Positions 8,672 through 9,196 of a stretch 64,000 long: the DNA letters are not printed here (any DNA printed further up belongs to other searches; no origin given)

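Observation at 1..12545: Duplicated PilZ / small-protein pair / CheY-like regulator module flanking an exopolysaccharide operon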

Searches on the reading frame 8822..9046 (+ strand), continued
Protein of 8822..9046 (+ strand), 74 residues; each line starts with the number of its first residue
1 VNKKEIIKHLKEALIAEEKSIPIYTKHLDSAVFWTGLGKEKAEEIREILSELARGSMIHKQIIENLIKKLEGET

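Call 63: find_encoding_contigs(protein=P0173, flank=9000, max_places=2)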
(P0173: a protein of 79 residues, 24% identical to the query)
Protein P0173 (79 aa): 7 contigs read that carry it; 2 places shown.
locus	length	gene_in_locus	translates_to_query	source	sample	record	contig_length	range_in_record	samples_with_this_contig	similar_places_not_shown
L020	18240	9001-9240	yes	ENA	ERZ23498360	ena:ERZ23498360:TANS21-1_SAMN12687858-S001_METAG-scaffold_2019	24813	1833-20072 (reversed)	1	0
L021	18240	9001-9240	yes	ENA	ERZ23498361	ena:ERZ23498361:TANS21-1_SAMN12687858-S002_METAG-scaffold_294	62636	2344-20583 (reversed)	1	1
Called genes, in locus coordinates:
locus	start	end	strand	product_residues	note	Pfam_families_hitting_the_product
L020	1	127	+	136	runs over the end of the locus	-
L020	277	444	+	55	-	PF01679:Pmp3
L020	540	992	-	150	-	-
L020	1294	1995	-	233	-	PF07238:PilZ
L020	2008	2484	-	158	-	PF05157:MshEN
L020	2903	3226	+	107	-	-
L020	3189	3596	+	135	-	PF00072:Response_reg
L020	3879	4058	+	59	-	PF02915:Rubrerythrin (weak)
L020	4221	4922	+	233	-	PF12895:ANAPC3 (faint), PF07719:TPR_2 (faint), PF13174:TPR_6 (faint), PF13429:TPR_15 (faint), PF24575:TPR_Slam (faint), PF00515:TPR_1 (faint), PF13176:TPR_7 (faint), PF14559:TPR_19, +6 more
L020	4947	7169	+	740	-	PF00515:TPR_1 (faint), PF07719:TPR_2 (faint), PF12895:ANAPC3 (faint), PF14559:TPR_19 (weak), PF13432:TPR_16 (weak), PF14559:TPR_19, PF23914:TPR_CcmH_CycH (weak), PF14559:TPR_19, +14 more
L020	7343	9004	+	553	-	PF13506:Glyco_transf_21, PF13641:Glyco_tranf_2_3, PF00535:Glycos_transf_2, PF13632:Glyco_trans_2_3, PF03552:Cellulose_synt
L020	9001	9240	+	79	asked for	-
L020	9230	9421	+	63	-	-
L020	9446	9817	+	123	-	PF00072:Response_reg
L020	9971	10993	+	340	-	PF01270:Glyco_hydro_8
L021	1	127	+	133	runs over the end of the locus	-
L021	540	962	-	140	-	-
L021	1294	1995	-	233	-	PF07238:PilZ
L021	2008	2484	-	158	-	PF05157:MshEN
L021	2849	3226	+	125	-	-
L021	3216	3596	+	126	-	PF00072:Response_reg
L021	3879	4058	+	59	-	PF02915:Rubrerythrin (weak)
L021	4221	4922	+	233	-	PF12895:ANAPC3 (faint), PF07719:TPR_2 (faint), PF13174:TPR_6 (faint), PF13429:TPR_15 (faint), PF24575:TPR_Slam (faint), PF00515:TPR_1 (faint), PF13176:TPR_7 (faint), PF14559:TPR_19, +6 more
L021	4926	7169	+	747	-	PF12895:ANAPC3 (faint), PF20308:TPR-S (faint), PF23241:HAT_PRP39_C (faint), PF14559:TPR_19 (weak), PF13432:TPR_16 (weak), PF14559:TPR_19, PF23914:TPR_CcmH_CycH (weak), PF14559:TPR_19, +14 more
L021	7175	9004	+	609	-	PF13506:Glyco_transf_21, PF00535:Glycos_transf_2, PF13641:Glyco_tranf_2_3, PF13632:Glyco_trans_2_3, PF03552:Cellulose_synt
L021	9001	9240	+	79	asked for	-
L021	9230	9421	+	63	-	-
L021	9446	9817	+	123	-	PF00072:Response_reg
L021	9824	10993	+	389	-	PF01270:Glyco_hydro_8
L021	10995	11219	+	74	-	-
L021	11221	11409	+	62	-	-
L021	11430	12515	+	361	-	PF00512:HisKA, PF02518:HATPase_c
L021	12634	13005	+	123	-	-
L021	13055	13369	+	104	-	-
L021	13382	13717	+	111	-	-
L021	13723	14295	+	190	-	PF14373:Imm_superinfect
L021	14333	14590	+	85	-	-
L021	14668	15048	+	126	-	PF02566:OsmC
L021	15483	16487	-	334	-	PF02095:Extensin_1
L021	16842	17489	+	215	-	PF09997:DUF2238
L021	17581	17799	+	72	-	-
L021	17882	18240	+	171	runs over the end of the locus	-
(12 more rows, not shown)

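Call 64: find_encoding_contigs(protein=P0214, flank=9000, max_places=2)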
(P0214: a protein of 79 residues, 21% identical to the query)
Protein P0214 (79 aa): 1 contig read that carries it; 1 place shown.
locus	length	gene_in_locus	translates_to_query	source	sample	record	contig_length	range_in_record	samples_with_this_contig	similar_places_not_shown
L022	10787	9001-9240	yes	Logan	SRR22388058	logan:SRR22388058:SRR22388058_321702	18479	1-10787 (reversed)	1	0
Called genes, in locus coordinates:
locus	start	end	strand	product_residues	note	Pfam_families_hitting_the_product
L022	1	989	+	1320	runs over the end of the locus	PF08447:PAS_3, PF00989:PAS, PF13188:PAS_8, PF13426:PAS_9, PF00989:PAS, PF08448:PAS_4, PF13188:PAS_8, PF13426:PAS_9, +19 more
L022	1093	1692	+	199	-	PF00702:Hydrolase, PF12710:HAD (weak)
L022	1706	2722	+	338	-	PF18152:DAHP_snth_FXD, PF00793:DAHP_synth_1, PF03102:NeuB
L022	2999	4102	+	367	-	PF00155:Aminotran_1_2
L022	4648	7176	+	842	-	PF14559:TPR_19, PF14559:TPR_19, PF25062:ARM_TT21_N, PF14559:TPR_19, PF13432:TPR_16, PF14559:TPR_19, PF14559:TPR_19, PF13432:TPR_16, +38 more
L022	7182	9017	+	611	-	PF13506:Glyco_transf_21, PF00535:Glycos_transf_2, PF13641:Glyco_tranf_2_3, PF13632:Glyco_trans_2_3, PF03552:Cellulose_synt (weak)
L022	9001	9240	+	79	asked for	-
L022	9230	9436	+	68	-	-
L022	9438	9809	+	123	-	PF00072:Response_reg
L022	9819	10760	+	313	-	PF02156:Glyco_hydro_26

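Call 65: find_encoding_contigs(protein=P0061, flank=8000, max_places=2)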
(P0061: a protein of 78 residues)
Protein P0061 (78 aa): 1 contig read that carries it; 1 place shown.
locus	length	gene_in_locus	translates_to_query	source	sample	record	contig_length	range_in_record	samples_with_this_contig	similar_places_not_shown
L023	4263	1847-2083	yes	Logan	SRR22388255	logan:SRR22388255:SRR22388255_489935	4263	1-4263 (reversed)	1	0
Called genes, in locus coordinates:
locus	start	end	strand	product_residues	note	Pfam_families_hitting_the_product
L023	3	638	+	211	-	?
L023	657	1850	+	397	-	PF26410:GH5_mannosidase (faint), PF00150:Cellulase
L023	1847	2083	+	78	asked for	-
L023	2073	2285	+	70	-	-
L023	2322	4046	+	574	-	PF00343:Phosphorylase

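Call 66: find_encoding_contigs(protein=P0079, flank=8000, max_places=2)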
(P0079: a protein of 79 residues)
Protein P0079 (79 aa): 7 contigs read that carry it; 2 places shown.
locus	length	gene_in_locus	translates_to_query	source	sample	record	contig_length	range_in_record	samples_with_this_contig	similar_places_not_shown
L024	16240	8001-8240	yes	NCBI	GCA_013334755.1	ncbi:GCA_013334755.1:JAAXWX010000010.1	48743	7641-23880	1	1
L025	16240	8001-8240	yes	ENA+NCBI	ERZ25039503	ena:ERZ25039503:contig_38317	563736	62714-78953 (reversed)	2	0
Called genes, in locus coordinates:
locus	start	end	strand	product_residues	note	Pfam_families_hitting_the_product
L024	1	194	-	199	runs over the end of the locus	-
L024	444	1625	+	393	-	PF00465:Fe-ADH, PF13685:Fe-ADH_2 (faint), PF25137:ADH_Fe_C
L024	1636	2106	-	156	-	PF00856:SET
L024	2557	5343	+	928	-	PF12895:ANAPC3 (faint), PF00515:TPR_1 (faint), PF07719:TPR_2 (faint), PF13432:TPR_16 (weak), PF14559:TPR_19, PF12569:NatA_aux_su (weak), PF13432:TPR_16 (weak), PF14559:TPR_19 (weak), +9 more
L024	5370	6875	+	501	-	PF13506:Glyco_transf_21, PF00535:Glycos_transf_2, PF13641:Glyco_tranf_2_3, PF13632:Glyco_trans_2_3, PF03552:Cellulose_synt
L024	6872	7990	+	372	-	PF01270:Glyco_hydro_8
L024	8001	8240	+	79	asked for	-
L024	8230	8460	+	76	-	-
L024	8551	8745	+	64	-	-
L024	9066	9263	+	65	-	-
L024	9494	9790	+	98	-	-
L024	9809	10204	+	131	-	PF00903:Glyoxalase, PF12681:Glyoxalase_2 (weak)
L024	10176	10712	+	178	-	PF00583:Acetyltransf_1, PF13673:Acetyltransf_10, PF13508:Acetyltransf_7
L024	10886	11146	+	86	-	PF13376:OmdA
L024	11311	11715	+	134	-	-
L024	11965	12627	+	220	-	PF02463:SMC_N (weak), PF00005:ABC_tran, PF13304:AAA_21 (faint)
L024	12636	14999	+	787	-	PF02687:FtsX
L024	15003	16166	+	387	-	PF25917:BSH_RND (faint), PF25997:BSH_YhbJ (faint), PF25989:YknX_C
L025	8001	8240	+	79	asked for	-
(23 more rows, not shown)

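Call 68: list_cluster_members(proteins=[P0079, P0061, P0060, P0173, P0214, P0157, P0200, P0168, P0188, P0161])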
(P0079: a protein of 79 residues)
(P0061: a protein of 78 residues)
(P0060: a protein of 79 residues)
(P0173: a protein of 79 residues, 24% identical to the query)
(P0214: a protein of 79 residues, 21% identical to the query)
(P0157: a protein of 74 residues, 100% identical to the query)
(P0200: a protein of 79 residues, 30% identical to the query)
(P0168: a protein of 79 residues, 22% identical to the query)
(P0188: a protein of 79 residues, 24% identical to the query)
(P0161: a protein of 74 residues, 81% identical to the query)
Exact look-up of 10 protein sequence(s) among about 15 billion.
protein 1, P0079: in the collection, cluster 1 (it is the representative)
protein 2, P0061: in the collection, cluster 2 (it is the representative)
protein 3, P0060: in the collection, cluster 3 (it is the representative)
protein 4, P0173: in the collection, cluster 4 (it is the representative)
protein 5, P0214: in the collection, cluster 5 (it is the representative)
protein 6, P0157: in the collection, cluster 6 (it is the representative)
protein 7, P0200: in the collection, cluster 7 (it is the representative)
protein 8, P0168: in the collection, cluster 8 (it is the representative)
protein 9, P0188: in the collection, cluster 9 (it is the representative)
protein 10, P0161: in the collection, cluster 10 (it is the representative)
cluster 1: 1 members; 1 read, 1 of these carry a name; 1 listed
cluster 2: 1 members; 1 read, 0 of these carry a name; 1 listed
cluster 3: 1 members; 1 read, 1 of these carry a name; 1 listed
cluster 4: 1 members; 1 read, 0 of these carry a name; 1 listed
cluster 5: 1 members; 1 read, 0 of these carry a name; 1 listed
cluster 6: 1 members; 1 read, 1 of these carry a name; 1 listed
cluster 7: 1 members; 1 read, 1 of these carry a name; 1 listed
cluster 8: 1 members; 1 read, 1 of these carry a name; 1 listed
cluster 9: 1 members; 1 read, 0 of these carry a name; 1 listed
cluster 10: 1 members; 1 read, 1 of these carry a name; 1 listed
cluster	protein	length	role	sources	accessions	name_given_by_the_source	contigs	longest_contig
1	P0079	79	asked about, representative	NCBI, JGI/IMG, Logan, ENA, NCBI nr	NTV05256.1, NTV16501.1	MAG: hypothetical protein HGA59_01935 [Chlorobiaceae bacterium] | hypothetical protein | hypothetical protein [Chlorobiaceae bacterium]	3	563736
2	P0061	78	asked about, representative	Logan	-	-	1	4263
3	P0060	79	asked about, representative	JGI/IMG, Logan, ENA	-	hypothetical protein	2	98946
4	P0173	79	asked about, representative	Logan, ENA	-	-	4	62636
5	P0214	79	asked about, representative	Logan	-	-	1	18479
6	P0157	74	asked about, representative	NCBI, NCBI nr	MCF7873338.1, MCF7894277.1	MAG: hypothetical protein K9L84_04375 [Candidatus Omnitrophica bacterium] | hypothetical protein [Candidatus Omnitrophota bacterium]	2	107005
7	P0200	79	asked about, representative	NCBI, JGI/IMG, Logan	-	hypothetical protein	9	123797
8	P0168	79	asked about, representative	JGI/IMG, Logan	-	hypothetical protein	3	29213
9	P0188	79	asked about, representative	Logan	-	-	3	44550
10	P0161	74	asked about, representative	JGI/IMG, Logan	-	rubrerythrin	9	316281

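Call 70: search_protein_families(library=pfam, proteins=[L018:8666-9001:+, L021:8666-9001:+, L022:8679-9014:+, L018:11079-11318:+, L018:12427-12642:+, L018:11269-12408:+, L021:11430-12515:+, L021:3879-4058:+], max_evalue=1)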
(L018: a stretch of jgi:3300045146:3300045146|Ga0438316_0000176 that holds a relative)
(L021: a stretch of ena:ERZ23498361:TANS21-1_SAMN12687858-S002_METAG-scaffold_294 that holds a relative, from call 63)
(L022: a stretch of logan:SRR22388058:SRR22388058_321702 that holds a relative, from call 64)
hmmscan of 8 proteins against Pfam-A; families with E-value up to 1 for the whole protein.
L018:8666-9001:+ (112 aa): 0 families

L021:8666-9001:+ (112 aa): 0 families

L022:8679-9014:+ (112 aa): 1 family
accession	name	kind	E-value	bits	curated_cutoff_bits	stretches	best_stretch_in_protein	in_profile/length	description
PF07238.19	PilZ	-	0.024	15.4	22.5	1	43-108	35-100/102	PilZ domain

L018:11079-11318:+ (79 aa): 0 families

L018:12427-12642:+ (71 aa): 0 families

L018:11269-12408:+ (379 aa): 11 families
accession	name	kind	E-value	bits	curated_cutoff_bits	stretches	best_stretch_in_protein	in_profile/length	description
PF02518.31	HATPase_c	-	1.8e-29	102.9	26.4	1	266-375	2-110/111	Histidine kinase-, DNA gyrase B-, and HSP90-like ATPase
PF00512.31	HisKA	-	3e-17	62.9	26.9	1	151-219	1-66/66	His Kinase A (phospho-acceptor) domain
PF13581.12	HATPase_c_2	-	8.9e-05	22.9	27.4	1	267-351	29-111/127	Histidine kinase-like ATPase domain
PF13188.13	PAS_8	-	0.00012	22.3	21.8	1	27-62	2-37/65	PAS domain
PF08448.16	PAS_4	-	0.00023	21.8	23.1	1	32-137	1-107/110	PAS fold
PF13426.13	PAS_9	-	0.0015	19.2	27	1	37-137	2-103/103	PAS domain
PF00989.32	PAS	-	0.015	15.8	22.6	1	28-76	3-52/113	PAS fold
PF14501.12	HATPase_c_5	-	0.037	14.4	22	1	273-361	13-91/102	GHKL domain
PF22983.1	RM8_Med14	-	0.046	14.3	27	0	58-79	34-55/74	Mediator of RNA polymerase II transcription subunit 14, RM8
PF13589.12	HATPase_c_3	-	0.069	13.6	25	1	272-343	5-78/137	Histidine kinase-, DNA gyrase B-, and HSP90-like ATPase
PF21370.4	PAS_GdpP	-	0.082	13.7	27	1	35-63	12-40/90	Cyclic-di-AMP phosphodiesterase GdpP-like, PAS domain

L021:11430-12515:+ (361 aa): 11 families
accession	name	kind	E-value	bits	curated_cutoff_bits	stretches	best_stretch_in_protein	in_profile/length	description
PF02518.31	HATPase_c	-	7.2e-25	88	26.4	1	248-355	4-110/111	Histidine kinase-, DNA gyrase B-, and HSP90-like ATPase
PF00512.31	HisKA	-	1.5e-18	67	26.9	1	132-199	2-66/66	His Kinase A (phospho-acceptor) domain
PF13188.13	PAS_8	-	0.00014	22.1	21.8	1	8-48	3-46/65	PAS domain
PF00989.32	PAS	-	0.00015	22.2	22.6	1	8-54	3-49/113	PAS fold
PF18381.7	YcaO_C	-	0.0012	19.2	26.1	1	86-204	31-151/172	YcaO cyclodehydratase C-terminal domain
PF08448.16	PAS_4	-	0.0019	18.9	23.1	1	12-117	1-107/110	PAS fold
PF13581.12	HATPase_c_2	-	0.0049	17.3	27.4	1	254-328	36-108/127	Histidine kinase-like ATPase domain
PF14501.12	HATPase_c_5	-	0.022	15.1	22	1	252-340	8-90/102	GHKL domain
PF13426.13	PAS_9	-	0.061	14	27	1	16-117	1-103/103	PAS domain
PF21370.4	PAS_GdpP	-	0.12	13.3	27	1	15-43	12-40/90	Cyclic-di-AMP phosphodiesterase GdpP-like, PAS domain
PF24522.1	KRIT1_FRMD8_FERM_C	-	0.47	11.4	29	0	280-305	2-27/66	KRIT1/FRMD8, FERM domain C-lobe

L021:3879-4058:+ (59 aa): 3 families
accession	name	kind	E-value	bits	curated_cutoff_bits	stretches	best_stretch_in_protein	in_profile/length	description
PF02915.23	Rubrerythrin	-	4.2e-06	27.6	22.8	1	5-53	1-53/137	Rubrerythrin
PF00210.30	Ferritin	-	0.054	13.9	24.5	1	2-56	80-139/142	Ferritin-like domain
PF00702.32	Hydrolase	-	0.2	12.5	26.4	1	23-50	151-178/191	haloacid dehalogenase-like hydrolase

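Call 83: search_protein_families(library=ncbifam, proteins=[window:8822-9043:+], max_evalue=0.01)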
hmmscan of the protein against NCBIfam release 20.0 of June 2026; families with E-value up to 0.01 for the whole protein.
seq(74 aa): 0 families

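Call 94: find_encoding_contigs(protein=P0115, flank=7000, max_places=2)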
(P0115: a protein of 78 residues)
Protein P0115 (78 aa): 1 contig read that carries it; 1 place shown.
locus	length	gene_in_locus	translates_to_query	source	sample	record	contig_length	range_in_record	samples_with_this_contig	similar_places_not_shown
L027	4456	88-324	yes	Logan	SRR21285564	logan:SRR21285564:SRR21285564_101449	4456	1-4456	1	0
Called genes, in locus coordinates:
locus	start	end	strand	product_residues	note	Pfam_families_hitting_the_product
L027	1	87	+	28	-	?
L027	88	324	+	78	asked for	-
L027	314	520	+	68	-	-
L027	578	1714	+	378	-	PF02670:DXP_reductoisom, PF08436:DXP_redisom_C, PF13288:DXPR_C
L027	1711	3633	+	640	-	PF02163:Peptidase_M50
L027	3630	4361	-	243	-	-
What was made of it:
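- Tried and rejected: L027 was uninformative because the contig is cut just upstream of A (call 94).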
